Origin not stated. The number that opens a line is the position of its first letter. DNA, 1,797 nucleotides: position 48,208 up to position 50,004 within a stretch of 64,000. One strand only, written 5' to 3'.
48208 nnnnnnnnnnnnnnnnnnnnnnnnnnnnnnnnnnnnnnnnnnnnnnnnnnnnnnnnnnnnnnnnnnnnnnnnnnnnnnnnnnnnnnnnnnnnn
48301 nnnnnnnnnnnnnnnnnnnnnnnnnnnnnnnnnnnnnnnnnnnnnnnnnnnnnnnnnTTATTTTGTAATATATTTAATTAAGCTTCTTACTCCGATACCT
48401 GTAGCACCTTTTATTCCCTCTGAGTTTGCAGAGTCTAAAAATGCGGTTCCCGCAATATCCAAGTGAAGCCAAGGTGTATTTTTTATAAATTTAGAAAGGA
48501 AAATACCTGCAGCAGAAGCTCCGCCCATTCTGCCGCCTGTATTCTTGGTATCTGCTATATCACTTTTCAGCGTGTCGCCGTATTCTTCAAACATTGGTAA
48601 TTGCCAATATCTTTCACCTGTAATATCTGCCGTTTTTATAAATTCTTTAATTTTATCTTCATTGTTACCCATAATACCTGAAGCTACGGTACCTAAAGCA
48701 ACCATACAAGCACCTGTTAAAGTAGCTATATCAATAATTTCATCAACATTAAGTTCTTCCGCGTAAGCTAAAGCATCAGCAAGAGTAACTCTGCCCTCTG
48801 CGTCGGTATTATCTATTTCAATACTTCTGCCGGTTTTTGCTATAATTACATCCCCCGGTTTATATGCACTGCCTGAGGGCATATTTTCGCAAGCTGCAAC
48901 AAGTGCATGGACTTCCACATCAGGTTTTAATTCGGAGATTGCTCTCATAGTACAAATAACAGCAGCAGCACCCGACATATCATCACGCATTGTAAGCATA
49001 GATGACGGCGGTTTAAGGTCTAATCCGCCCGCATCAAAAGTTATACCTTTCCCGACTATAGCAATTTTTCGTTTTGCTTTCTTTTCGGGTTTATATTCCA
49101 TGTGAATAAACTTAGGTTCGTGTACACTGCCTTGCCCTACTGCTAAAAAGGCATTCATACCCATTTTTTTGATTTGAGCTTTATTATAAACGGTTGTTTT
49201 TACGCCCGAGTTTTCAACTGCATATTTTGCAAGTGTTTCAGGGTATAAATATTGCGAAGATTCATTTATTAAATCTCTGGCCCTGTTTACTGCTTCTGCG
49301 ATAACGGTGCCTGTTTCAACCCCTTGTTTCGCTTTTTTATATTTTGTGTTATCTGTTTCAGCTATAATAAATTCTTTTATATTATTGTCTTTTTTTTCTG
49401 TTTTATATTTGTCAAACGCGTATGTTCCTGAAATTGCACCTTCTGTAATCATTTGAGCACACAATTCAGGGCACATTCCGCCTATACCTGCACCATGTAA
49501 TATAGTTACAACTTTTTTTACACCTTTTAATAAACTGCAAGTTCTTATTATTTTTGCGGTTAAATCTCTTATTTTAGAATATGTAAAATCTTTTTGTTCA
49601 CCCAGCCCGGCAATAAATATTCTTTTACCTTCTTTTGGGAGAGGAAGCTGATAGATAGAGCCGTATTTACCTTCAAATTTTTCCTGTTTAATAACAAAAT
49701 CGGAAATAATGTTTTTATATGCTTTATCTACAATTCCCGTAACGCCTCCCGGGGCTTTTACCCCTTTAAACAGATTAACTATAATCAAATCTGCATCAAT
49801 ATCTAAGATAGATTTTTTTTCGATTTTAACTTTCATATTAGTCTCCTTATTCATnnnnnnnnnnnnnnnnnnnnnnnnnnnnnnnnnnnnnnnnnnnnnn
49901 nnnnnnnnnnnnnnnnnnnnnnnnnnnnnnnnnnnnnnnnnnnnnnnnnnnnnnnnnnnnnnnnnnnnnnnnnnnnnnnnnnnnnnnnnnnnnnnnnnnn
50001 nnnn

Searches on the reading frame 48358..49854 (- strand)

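Call 55: search_protein_families(library=pfam, proteins=[window:48358-49854:-], max_evalue=0.00001)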
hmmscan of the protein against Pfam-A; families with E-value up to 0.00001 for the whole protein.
window:48358-49854:- (498 aa): 2 families
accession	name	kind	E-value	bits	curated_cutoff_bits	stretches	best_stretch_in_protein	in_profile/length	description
PF00883.26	Peptidase_M17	-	6.8e-120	400.5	25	1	191-493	2-310/310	Cytosol aminopeptidase family, catalytic domain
PF02789.23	Peptidase_M17_N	-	1e-15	58.3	23.4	1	26-154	2-129/129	Cytosol aminopeptidase family, N-terminal domain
